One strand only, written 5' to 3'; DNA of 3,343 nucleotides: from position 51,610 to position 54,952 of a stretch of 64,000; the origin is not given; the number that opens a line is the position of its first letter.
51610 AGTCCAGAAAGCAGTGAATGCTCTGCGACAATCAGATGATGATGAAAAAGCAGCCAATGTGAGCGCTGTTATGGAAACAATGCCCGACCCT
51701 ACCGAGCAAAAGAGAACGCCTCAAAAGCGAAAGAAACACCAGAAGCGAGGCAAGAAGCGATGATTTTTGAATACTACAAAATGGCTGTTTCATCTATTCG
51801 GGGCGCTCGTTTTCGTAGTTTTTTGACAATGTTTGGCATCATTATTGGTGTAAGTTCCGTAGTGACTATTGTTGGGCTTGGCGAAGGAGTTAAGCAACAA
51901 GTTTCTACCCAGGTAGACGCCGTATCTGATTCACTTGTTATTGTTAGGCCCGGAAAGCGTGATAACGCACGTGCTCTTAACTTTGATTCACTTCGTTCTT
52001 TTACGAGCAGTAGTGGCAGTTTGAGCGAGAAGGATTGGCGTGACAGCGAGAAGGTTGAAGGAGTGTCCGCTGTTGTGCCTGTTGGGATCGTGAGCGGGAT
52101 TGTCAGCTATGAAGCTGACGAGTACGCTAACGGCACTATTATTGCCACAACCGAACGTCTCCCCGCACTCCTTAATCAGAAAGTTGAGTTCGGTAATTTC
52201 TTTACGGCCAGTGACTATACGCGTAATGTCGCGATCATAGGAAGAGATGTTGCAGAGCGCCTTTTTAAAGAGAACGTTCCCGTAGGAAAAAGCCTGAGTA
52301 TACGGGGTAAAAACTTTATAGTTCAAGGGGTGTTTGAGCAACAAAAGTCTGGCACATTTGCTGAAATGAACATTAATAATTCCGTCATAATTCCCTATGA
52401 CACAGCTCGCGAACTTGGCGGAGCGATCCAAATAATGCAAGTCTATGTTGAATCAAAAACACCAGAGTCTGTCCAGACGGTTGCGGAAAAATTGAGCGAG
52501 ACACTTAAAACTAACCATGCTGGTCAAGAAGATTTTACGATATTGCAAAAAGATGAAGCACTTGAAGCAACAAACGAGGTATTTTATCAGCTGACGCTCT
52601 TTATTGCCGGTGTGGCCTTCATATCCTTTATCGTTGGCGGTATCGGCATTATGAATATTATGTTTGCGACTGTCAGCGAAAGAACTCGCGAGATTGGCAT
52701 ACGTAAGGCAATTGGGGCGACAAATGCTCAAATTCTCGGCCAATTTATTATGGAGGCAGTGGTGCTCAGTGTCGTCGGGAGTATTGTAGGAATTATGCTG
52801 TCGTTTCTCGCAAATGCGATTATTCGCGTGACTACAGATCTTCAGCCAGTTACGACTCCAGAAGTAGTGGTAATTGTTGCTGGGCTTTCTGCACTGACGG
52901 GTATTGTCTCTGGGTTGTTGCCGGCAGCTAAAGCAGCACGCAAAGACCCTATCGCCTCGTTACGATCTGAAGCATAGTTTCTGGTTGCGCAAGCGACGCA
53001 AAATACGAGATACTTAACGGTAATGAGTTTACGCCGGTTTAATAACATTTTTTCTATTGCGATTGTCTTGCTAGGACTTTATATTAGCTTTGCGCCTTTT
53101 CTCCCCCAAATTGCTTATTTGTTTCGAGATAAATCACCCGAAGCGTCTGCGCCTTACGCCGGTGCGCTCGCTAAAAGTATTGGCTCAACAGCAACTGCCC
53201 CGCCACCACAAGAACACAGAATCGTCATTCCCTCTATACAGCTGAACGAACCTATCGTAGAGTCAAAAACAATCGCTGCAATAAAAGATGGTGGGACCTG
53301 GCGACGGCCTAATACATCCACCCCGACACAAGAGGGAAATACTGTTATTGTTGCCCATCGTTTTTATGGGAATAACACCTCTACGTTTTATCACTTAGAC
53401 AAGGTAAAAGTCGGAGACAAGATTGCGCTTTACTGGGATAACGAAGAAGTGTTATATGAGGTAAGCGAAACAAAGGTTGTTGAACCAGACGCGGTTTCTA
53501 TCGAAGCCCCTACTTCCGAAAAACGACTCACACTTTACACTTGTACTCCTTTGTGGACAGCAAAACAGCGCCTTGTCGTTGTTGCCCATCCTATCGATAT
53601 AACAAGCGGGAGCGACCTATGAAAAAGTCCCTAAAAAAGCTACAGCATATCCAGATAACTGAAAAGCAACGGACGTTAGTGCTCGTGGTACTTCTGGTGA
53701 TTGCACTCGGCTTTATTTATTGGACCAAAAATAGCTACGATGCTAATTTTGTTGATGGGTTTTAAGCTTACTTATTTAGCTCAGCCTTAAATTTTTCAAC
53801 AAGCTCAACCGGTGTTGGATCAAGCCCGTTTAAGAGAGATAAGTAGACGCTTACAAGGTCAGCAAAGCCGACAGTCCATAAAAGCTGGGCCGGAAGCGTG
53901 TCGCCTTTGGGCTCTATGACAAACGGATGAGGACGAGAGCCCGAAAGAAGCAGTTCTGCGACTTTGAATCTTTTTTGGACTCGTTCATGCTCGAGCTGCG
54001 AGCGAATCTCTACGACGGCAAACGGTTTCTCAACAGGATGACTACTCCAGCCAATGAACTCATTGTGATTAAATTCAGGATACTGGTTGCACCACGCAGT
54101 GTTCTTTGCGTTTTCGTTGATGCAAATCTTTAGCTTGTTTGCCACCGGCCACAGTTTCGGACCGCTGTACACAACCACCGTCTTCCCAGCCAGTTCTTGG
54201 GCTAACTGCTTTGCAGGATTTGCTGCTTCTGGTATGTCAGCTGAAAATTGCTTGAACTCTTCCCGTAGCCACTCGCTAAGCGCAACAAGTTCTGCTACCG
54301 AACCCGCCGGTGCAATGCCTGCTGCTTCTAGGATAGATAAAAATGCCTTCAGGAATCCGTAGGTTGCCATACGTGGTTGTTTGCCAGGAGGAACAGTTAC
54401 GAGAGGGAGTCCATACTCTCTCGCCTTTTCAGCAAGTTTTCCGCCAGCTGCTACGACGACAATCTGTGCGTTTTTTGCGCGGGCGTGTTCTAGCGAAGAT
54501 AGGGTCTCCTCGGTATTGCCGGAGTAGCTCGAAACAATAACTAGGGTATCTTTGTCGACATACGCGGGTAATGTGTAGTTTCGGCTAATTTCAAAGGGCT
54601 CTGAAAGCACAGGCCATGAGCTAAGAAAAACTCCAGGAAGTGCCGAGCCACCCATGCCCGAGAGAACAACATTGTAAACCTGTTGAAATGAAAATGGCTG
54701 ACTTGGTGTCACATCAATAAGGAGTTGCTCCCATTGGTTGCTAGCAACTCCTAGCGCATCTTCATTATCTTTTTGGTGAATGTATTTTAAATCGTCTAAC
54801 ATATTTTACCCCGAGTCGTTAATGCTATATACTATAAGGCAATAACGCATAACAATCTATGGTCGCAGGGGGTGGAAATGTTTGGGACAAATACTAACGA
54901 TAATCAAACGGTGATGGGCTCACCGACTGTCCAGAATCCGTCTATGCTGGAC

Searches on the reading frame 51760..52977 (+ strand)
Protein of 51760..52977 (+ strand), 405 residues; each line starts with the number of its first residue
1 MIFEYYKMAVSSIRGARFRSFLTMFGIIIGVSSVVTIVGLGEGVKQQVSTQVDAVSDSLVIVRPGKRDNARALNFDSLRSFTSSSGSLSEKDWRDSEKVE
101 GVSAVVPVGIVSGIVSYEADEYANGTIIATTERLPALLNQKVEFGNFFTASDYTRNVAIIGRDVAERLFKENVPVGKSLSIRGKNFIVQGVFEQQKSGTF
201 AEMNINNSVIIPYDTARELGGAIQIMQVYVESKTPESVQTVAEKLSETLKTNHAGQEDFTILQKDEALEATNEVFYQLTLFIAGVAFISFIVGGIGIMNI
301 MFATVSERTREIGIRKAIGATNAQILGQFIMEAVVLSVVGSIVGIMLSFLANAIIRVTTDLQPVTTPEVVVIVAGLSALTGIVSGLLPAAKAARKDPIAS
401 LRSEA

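Call 25: search_protein_families(library=pfam, proteins=[window:51760-52977:+], max_evalue=0.001)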
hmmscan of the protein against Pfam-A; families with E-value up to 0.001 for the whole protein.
window:51760-52977:+ (405 aa): 2 families
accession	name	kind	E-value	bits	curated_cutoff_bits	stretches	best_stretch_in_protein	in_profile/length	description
PF12704.14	MacB_PCD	-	1.4e-38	133.7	27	1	20-246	1-205/207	MacB-like periplasmic core domain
PF02687.27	FtsX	-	1.4e-20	74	25.5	1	285-397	3-120/120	FtsX-like permease C-terminal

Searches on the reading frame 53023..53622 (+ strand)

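Call 25: search_protein_families(library=pfam, proteins=[window:53023-53622:+], max_evalue=0.001)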
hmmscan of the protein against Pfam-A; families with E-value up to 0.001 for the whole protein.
window:53023-53622:+ (199 aa): 1 family
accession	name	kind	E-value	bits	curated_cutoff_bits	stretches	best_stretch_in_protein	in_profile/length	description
PF04203.18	Sortase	-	8.6e-28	97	26.6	1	67-190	1-124/125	Sortase domain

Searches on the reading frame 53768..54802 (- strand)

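Call 25: search_protein_families(library=pfam, proteins=[window:53768-54802:-], max_evalue=0.001)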
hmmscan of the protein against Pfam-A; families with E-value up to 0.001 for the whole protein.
window:53768-54802:- (344 aa): 2 families
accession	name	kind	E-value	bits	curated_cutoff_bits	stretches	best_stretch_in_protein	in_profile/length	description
PF10432.14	bact-PGI_C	-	6.2e-39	133.8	24.5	1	194-342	2-151/151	Bacterial phospho-glucose isomerase C-terminal SIS domain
PF01380.27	SIS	-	7.4e-07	29.5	25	1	80-127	49-98/131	SIS domain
